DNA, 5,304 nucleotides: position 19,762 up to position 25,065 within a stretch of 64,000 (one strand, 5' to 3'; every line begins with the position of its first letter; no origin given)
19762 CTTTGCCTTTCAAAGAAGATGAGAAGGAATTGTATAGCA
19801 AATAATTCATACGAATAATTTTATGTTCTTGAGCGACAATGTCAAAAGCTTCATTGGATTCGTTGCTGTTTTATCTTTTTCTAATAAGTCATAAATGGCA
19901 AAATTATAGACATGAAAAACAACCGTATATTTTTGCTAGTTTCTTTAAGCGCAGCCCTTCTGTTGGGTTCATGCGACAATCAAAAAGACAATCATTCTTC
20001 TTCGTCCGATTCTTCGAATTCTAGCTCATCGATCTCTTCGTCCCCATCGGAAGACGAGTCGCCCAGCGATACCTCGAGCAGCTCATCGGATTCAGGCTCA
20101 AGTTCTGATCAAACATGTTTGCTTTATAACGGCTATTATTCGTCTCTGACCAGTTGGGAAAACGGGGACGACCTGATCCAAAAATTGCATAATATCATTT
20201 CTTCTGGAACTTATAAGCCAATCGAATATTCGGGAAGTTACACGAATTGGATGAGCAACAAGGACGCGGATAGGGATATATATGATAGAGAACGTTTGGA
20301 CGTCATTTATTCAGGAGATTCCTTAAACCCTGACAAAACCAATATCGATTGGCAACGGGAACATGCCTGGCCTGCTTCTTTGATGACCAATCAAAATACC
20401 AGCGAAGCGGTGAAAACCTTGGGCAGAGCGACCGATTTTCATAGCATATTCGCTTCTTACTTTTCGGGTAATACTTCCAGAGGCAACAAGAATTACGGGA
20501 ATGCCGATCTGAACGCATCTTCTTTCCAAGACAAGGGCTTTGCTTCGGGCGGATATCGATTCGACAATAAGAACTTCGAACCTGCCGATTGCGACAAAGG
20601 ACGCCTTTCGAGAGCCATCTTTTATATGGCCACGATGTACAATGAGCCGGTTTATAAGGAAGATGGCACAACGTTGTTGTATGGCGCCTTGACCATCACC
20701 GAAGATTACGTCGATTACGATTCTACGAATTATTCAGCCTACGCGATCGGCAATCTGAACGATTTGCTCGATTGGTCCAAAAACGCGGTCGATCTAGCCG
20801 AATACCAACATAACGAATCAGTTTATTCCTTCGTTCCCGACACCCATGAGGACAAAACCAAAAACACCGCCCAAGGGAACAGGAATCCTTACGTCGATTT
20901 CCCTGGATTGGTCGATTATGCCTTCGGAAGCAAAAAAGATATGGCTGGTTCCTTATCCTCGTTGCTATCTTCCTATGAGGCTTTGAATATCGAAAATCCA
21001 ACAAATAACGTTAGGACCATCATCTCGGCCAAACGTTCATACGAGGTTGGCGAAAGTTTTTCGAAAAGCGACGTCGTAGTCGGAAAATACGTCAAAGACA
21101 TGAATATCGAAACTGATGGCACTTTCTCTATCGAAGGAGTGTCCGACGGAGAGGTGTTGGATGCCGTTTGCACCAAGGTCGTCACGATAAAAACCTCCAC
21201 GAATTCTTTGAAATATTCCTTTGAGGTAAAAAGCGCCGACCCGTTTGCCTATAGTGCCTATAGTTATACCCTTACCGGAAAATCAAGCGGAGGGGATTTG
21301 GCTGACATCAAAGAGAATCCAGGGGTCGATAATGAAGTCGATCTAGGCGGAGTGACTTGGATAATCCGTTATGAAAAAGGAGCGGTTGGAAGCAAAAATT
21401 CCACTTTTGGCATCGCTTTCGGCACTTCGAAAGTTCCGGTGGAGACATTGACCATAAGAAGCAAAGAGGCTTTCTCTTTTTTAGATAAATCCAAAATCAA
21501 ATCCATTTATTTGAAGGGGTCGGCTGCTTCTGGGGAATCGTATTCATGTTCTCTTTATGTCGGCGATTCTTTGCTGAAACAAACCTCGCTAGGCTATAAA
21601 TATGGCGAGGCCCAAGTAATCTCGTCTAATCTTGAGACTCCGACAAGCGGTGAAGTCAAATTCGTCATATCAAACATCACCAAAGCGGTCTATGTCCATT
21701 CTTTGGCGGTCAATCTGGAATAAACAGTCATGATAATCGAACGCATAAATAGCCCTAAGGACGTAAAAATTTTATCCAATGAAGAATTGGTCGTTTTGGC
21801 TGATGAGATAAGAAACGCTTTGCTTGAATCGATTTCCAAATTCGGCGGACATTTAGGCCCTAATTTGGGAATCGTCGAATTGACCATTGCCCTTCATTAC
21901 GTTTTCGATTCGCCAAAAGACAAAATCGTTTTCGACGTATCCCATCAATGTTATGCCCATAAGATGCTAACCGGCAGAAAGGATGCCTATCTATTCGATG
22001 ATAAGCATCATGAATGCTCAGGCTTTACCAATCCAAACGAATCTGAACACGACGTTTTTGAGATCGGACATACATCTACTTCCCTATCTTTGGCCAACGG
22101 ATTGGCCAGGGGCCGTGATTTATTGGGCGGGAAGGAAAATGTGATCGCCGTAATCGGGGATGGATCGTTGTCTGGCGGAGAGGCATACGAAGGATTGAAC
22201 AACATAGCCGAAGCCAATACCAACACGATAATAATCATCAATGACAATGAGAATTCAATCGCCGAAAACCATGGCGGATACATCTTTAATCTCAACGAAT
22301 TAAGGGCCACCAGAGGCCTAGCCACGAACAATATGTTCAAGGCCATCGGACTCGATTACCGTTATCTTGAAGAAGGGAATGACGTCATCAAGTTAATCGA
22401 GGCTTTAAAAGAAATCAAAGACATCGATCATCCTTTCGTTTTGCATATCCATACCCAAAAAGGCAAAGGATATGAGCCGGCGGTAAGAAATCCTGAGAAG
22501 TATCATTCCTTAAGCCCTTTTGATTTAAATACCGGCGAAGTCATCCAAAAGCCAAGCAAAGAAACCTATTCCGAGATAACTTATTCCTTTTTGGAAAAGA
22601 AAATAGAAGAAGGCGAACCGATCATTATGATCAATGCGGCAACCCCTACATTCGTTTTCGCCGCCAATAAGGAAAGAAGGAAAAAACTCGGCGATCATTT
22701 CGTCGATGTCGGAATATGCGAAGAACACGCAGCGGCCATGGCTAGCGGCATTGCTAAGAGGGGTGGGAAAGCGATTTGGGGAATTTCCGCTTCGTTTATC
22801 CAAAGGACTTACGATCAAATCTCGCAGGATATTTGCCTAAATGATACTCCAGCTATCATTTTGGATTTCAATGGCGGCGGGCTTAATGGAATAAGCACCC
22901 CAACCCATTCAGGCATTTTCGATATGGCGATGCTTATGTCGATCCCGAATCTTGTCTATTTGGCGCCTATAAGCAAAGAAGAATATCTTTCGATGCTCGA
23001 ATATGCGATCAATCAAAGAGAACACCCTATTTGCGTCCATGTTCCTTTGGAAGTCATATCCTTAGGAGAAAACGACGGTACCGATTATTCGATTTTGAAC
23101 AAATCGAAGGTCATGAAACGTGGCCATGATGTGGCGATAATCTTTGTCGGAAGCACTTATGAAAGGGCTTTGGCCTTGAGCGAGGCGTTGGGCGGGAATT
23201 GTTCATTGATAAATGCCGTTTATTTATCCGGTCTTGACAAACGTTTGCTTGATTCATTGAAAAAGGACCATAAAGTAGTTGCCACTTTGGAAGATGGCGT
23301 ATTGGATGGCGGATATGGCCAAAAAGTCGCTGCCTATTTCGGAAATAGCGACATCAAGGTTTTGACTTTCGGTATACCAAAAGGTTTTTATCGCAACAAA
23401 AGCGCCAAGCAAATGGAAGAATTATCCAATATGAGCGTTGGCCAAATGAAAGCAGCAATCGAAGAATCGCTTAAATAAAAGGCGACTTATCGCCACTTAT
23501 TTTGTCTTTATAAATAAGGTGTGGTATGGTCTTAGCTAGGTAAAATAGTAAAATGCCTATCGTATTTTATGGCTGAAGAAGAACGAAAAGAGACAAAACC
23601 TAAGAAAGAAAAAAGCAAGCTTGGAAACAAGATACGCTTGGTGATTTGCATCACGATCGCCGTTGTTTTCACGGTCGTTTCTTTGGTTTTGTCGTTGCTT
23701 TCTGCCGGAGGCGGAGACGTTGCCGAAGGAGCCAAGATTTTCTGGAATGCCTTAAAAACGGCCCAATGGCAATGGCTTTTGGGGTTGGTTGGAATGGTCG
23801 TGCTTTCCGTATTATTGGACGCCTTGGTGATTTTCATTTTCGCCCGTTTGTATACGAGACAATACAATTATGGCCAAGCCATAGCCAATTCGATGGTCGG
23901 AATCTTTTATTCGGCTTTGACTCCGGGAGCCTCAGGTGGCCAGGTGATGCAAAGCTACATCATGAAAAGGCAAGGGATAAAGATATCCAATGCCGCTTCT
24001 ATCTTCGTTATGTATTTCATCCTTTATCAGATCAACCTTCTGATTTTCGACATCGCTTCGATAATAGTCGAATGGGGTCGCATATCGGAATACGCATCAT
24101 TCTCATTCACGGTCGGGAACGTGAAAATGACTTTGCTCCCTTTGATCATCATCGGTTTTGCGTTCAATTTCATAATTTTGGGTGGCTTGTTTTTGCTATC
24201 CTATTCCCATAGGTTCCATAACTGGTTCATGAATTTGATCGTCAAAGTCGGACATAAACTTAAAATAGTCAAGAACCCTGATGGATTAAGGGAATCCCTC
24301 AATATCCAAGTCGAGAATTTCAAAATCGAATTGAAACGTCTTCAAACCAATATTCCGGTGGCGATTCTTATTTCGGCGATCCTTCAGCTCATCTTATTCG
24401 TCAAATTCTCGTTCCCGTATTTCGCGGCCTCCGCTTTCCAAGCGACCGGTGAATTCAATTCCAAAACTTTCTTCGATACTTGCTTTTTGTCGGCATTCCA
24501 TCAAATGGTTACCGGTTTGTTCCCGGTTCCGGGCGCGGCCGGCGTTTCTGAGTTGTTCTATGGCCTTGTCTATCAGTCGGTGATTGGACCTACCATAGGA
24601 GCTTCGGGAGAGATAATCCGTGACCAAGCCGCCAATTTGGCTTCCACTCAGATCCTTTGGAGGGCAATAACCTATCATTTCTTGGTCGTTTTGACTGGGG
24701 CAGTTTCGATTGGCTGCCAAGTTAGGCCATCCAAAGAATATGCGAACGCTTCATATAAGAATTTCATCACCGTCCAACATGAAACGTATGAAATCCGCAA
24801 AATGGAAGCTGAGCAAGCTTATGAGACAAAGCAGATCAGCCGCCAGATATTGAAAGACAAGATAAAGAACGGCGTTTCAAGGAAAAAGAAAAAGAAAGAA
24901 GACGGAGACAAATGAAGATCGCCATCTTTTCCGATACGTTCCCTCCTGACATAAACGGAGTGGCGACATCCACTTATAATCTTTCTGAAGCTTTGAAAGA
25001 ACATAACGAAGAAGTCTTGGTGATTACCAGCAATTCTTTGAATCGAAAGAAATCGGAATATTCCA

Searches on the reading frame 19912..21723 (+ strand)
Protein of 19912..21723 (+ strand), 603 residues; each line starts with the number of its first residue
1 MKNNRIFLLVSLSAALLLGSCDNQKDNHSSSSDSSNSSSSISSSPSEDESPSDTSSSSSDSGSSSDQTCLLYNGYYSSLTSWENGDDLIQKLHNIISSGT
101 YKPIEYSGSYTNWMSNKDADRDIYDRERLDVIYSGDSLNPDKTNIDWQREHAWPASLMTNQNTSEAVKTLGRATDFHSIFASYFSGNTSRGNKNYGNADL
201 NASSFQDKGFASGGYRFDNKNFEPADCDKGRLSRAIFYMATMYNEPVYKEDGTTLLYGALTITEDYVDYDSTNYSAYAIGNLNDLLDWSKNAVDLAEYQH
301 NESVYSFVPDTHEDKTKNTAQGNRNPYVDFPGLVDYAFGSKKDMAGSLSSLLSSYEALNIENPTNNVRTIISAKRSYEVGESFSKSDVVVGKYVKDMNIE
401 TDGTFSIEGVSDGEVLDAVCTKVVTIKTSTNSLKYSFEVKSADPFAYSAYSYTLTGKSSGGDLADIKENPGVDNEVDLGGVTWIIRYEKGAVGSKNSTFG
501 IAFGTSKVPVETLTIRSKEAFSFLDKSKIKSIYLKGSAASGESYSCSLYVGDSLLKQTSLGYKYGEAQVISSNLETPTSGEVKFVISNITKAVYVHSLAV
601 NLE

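Call 83: search_protein_families(library=pfam, proteins=[window:19912-21723:+], max_evalue=0.0001)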
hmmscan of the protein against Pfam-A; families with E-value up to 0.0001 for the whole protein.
window:19912-21723:+ (603 aa): 1 family
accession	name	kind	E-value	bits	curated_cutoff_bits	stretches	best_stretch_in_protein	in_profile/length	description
PF04231.19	Endonuclease_1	-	4.1e-19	69.7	25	1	101-331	33-234/235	Endonuclease I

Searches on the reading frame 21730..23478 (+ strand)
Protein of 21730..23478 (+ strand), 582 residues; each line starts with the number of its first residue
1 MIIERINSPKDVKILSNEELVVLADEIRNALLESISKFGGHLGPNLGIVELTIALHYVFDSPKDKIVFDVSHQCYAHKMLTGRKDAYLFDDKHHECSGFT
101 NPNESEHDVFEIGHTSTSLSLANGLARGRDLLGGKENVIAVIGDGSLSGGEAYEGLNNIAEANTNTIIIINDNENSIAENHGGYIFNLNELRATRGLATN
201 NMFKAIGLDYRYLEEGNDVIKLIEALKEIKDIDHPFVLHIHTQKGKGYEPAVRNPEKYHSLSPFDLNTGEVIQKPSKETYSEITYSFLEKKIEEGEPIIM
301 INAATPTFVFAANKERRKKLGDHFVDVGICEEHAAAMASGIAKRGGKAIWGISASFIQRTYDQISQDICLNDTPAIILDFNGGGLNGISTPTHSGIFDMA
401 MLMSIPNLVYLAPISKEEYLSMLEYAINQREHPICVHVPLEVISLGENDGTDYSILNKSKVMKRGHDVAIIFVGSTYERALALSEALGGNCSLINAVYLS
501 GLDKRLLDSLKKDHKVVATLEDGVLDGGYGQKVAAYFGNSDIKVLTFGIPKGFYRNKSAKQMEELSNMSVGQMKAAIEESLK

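Call 83: search_protein_families(library=pfam, proteins=[window:21730-23478:+], max_evalue=0.0001)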
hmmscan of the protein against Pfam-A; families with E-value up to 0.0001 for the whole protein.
window:21730-23478:+ (582 aa): 3 families
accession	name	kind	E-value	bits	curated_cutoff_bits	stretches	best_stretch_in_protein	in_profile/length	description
PF13292.11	DXP_synthase_N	-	1.1e-82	277.8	21.2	1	4-195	2-193/274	1-deoxy-D-xylulose-5-phosphate synthase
PF02779.29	Transket_pyr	-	1.4e-21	77.4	27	1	280-437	5-166/174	Transketolase, pyrimidine binding domain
PF02780.25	Transketolase_C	-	1e-11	45.3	25.9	1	458-569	2-120/124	Transketolase, C-terminal domain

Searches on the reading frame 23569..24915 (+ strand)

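Call 83: search_protein_families(library=pfam, proteins=[window:23569-24915:+], max_evalue=0.0001)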
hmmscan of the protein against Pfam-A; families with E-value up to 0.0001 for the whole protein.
window:23569-24915:+ (448 aa): 1 family
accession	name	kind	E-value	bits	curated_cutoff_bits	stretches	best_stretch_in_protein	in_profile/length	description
PF03706.18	LPG_synthase_TM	-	1.9e-25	90.4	33.4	1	53-345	18-284/302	Lysylphosphatidylglycerol synthase TM region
